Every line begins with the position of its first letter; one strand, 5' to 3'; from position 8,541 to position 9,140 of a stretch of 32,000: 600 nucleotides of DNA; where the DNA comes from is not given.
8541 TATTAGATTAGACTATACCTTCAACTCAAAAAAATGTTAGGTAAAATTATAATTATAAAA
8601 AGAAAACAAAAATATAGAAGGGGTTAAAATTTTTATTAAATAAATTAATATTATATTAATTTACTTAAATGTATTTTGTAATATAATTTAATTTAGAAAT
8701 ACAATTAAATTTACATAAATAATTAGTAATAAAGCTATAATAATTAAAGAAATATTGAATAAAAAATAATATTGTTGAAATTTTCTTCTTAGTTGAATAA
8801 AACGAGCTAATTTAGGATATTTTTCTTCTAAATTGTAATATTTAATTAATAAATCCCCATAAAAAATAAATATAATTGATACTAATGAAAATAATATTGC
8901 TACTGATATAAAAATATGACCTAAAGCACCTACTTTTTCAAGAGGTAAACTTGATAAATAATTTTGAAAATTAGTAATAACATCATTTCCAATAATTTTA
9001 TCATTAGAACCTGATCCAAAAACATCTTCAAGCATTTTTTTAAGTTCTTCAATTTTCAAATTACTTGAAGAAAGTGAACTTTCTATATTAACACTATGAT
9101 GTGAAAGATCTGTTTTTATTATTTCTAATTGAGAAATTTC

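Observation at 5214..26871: Five-member family of modular membrane-protein ORF cassettes scattered through the mtDNA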

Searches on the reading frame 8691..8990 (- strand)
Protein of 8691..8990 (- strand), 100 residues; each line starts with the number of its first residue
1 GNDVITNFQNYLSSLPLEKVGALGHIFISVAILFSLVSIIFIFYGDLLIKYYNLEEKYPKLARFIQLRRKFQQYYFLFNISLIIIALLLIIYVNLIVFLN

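Call 50: search_protein_representatives(alignment_id=A4)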
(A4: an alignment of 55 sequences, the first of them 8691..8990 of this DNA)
Query: 55 sequences, 149 profile positions. Proteins with E-value up to 0.001 (for the whole library): 1862; up to 1e-10: 1283; up to 1e-30: 12. The best 150 are listed.
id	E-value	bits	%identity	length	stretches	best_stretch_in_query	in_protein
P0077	7.0e-36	139.8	-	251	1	3-146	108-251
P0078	7.2e-36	139.7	-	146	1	4-148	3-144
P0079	2.0e-34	135.1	-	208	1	18-148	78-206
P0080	2.0e-33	131.8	-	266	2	21-146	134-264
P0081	2.5e-33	131.5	-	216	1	7-147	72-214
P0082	3.1e-33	131.2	-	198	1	5-148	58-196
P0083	4.2e-33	130.7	-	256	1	5-146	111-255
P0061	5.6e-33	130.3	-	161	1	30-145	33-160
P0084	7.0e-33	130.0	-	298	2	44-146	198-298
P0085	8.1e-33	129.8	-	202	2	42-146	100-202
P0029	3.5e-32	127.8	-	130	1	20-147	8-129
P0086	4.7e-31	124.1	-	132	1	33-148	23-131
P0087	2.4e-30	121.8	-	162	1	36-148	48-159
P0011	2.5e-30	121.8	-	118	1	33-146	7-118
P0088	1.4e-29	119.3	-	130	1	24-145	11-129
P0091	1.7e-28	115.8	-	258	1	5-146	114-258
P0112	1.3e-26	109.7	-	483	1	34-145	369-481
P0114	1.5e-26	109.4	-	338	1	32-145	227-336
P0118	3.0e-26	108.5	-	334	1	40-145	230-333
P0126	9.9e-26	106.8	-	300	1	5-146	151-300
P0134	2.1e-25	105.7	-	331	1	9-145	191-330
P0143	5.2e-25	104.5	-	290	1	8-146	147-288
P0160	1.5e-24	103.0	-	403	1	39-144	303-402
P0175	2.4e-24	102.3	-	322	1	7-147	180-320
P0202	1.0e-23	100.3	-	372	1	9-148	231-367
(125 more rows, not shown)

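Call 52: list_cluster_members(proteins=[P0077, P0083, P0091, P0112, P0114, P0118, P0134, P0160, P0126, P0175])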
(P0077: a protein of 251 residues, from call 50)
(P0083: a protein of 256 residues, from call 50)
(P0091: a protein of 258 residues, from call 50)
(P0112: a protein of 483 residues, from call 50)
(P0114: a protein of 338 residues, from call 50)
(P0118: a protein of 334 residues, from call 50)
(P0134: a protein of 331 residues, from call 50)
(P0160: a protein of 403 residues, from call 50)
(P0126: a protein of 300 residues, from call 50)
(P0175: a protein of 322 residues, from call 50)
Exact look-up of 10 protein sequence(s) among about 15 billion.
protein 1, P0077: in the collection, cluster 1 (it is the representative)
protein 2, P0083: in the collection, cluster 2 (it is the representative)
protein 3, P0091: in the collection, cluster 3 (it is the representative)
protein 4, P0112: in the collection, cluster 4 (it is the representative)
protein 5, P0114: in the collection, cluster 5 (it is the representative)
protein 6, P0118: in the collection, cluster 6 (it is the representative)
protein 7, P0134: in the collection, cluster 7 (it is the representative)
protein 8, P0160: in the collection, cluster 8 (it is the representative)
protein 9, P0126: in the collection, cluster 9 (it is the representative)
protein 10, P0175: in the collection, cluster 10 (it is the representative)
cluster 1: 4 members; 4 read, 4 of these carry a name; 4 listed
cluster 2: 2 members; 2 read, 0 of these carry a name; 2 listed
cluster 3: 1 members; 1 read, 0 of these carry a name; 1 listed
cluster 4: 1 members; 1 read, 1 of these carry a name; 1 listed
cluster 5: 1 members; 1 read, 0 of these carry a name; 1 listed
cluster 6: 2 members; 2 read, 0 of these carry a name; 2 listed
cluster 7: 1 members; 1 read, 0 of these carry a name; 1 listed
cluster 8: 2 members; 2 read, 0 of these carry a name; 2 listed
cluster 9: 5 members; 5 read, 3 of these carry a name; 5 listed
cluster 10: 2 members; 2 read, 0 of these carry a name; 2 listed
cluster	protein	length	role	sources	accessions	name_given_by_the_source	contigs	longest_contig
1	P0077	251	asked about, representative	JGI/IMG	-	hypothetical protein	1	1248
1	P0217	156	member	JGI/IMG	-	hypothetical protein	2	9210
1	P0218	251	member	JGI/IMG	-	hypothetical protein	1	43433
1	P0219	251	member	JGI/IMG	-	hypothetical protein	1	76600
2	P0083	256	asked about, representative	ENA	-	-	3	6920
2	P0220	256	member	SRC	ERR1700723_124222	-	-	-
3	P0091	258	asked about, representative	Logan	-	-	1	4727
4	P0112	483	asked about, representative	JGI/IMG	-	hypothetical protein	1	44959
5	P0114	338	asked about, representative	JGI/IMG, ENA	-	-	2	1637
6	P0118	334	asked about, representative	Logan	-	-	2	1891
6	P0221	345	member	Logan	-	-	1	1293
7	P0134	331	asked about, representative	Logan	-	-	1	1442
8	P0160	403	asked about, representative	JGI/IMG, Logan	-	-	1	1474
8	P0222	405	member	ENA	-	-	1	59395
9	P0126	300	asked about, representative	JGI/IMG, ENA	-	-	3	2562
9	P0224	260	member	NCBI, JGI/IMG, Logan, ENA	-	hypothetical protein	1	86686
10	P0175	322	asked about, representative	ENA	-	-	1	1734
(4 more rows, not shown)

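Call 62: search_solved_structures(query=A4, max_evalue=10)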
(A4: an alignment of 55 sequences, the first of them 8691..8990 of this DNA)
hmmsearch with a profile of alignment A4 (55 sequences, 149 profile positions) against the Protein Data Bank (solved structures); distinct sequences matched with E-value up to 10: 6.
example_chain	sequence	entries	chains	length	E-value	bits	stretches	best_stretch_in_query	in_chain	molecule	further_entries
3axj_A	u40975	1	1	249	0.49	13.7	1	102-141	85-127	GM27569p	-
2qva_A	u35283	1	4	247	0.51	13.6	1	102-141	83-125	GM27569p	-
4dg7_A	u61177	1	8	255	0.62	13.3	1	102-141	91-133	GM27569p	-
3riu_A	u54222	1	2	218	0.63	13.3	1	102-141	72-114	Translin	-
2qrx_A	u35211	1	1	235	0.69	13.2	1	102-141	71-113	GM27569p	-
1r1p_A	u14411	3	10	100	1.1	12.5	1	97-118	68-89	GRB2-related adaptor protein 2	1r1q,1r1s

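Call 63: search_protein_families(library=phrogs, max_evalue=0.1, proteins=[P0112, P0160, P0118, P0084])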
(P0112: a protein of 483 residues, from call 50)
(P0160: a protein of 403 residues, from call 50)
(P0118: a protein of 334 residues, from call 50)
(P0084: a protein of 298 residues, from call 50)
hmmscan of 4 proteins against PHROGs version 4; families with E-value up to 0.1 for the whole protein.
P0112 (483 aa): 0 families

P0160 (403 aa): 1 family
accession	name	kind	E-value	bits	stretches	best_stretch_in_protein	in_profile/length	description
phrog_17481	-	tail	0.09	13.8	0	95-172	54-132/185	minor tail protein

P0118 (334 aa): 3 families
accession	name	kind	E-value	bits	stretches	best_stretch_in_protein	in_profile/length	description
phrog_1863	-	unknown function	0.007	17.3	1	82-162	8-91/97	-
phrog_10912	-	other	0.057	12.3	1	3-141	538-626/970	kinase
phrog_19166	-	unknown function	0.092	13.2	0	120-226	20-120/255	-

P0084 (298 aa): 0 families

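Call 64: search_protein_families(library=pfam, max_evalue=0.01, proteins=[P0112, P0160, P0118, P0084, P0114, P0134, P0202, P0175, P0080, P0143])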
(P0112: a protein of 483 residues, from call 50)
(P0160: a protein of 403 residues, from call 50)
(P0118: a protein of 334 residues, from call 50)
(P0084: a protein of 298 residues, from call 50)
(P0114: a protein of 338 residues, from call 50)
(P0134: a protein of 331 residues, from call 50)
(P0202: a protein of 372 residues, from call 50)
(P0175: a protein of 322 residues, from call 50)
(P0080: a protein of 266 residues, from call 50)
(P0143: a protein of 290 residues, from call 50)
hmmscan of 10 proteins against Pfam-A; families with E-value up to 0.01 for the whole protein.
P0112 (483 aa): 0 families

P0160 (403 aa): 0 families

P0118 (334 aa): 0 families

P0084 (298 aa): 0 families

P0114 (338 aa): 0 families

P0134 (331 aa): 1 family
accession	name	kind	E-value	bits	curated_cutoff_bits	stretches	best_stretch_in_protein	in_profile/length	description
PF25532.1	CH_CAMSAP2_N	-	0.0077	16.7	27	0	134-209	32-106/135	CAMSAP2-like, calponin-homology domain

P0202 (372 aa): 1 family
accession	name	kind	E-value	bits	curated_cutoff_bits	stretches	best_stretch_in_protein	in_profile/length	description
PF07226.16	DUF1422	-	0.0063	17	23.2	0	59-101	16-57/114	Protein of unknown function (DUF1422)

P0175 (322 aa): 0 families

P0080 (266 aa): 0 families

P0143 (290 aa): 0 families

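Call 77: find_encoding_contigs(protein=P0219, flank=6000, max_places=2)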
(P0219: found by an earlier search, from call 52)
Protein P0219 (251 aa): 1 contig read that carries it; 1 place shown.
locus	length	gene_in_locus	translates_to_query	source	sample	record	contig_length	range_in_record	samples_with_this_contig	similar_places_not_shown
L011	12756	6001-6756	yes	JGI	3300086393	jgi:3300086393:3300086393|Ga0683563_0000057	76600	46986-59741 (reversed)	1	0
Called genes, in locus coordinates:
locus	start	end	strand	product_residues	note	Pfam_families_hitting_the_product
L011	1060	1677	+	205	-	PF00499:Oxidored_q3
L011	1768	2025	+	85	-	PF00137:ATP-synt_C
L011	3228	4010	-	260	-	PF00119:ATP-synt_A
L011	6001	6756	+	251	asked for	-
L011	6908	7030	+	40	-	-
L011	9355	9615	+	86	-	PF03161:LAGLIDADG_2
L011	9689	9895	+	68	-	PF03161:LAGLIDADG_2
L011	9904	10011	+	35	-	-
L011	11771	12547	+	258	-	PF00033:Cytochrome_B, PF13631:Cytochrom_B_N_2, PF03161:LAGLIDADG_2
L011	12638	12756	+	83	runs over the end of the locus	PF03161:LAGLIDADG_2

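Call 78: find_encoding_contigs(protein=P0224, flank=6000, max_places=2)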
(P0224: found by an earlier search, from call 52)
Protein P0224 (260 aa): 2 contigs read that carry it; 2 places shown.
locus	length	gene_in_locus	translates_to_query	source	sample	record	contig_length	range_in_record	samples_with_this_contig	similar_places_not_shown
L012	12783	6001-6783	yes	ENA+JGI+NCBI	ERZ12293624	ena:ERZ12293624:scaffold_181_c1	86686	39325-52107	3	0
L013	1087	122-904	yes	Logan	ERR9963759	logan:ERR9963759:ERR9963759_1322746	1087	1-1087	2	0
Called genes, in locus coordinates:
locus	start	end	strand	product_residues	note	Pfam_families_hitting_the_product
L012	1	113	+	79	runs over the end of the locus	-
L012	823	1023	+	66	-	PF03175:DNA_pol_B_2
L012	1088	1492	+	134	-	PF03175:DNA_pol_B_2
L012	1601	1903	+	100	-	-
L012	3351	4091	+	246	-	PF02790:COX2_TM, PF00116:COX2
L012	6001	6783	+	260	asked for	-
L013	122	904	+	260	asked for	-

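Call 90: find_homologous_proteins(query=A4, max_evalue=1e-8)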
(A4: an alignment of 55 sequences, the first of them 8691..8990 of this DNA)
Query A4 (55 sequences) (100 aa, profile of the alignment): 171 proteins with E <= 1e-8 among 8000 candidates; the best 120 are listed.
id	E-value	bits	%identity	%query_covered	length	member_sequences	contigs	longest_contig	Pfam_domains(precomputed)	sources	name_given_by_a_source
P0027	1.3e-37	147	32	47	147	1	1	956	-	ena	-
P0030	3.3e-36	143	46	24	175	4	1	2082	-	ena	-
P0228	5.5e-36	142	34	47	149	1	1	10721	-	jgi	jgi:hypothetical protein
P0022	7.9e-36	141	67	94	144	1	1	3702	-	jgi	jgi:hypothetical protein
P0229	8.8e-36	141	33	46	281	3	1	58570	-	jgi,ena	-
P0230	1.0e-35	141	68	97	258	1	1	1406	-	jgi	jgi:hypothetical protein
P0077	2.2e-35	140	92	100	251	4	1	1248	-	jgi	jgi:hypothetical protein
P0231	2.7e-35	140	29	68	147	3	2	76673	-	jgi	jgi:hypothetical protein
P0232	2.9e-35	139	67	94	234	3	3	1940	-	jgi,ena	jgi:hypothetical protein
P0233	3.8e-35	139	32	47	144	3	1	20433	-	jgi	jgi:hypothetical protein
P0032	5.5e-35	139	28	69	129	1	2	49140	-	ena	-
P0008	1.8e-34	137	42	51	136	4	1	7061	-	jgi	jgi:hypothetical protein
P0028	6.1e-34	135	30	30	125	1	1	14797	-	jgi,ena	-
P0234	7.4e-34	135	31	49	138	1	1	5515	-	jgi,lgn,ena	-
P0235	1.8e-33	134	28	43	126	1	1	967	-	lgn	-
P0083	1.3e-32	131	67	96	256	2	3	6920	-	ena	-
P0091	5.2e-28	116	66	89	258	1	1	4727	-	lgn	-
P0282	3.2e-27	113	38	51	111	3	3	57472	-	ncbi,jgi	jgi:hypothetical protein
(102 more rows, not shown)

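Call 96: find_encoding_contigs(protein=P0282, flank=3000, max_places=4)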
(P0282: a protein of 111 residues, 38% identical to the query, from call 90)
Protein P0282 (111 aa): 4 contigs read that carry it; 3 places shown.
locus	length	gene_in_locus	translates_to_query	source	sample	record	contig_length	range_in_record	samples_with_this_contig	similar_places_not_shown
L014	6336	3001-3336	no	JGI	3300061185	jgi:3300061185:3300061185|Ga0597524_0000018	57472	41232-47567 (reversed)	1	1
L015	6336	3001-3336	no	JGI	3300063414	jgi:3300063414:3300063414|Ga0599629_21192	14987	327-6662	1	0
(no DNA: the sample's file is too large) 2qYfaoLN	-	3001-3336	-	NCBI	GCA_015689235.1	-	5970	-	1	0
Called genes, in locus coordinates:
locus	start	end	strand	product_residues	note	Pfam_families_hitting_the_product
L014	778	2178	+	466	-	PF00033:Cytochrome_B, PF13631:Cytochrom_B_N_2, PF01541:GIY-YIG (faint), PF07453:NUMOD1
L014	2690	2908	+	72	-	-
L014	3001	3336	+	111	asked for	-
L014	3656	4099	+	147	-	-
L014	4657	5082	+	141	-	PF00033:Cytochrome_B, PF13631:Cytochrom_B_N_2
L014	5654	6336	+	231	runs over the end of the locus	-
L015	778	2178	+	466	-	PF00033:Cytochrome_B, PF13631:Cytochrom_B_N_2, PF01541:GIY-YIG (faint), PF07453:NUMOD1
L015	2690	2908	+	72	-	-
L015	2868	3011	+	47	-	-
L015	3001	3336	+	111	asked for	-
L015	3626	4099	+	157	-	-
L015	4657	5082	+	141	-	PF00033:Cytochrome_B, PF13631:Cytochrom_B_N_2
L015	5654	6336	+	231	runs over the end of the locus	-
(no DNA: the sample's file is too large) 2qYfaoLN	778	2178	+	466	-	PF00033:Cytochrome_B, PF13631:Cytochrom_B_N_2, PF01541:GIY-YIG (faint), PF07453:NUMOD1 (weak)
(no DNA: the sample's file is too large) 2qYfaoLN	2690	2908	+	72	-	-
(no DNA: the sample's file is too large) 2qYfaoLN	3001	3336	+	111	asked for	-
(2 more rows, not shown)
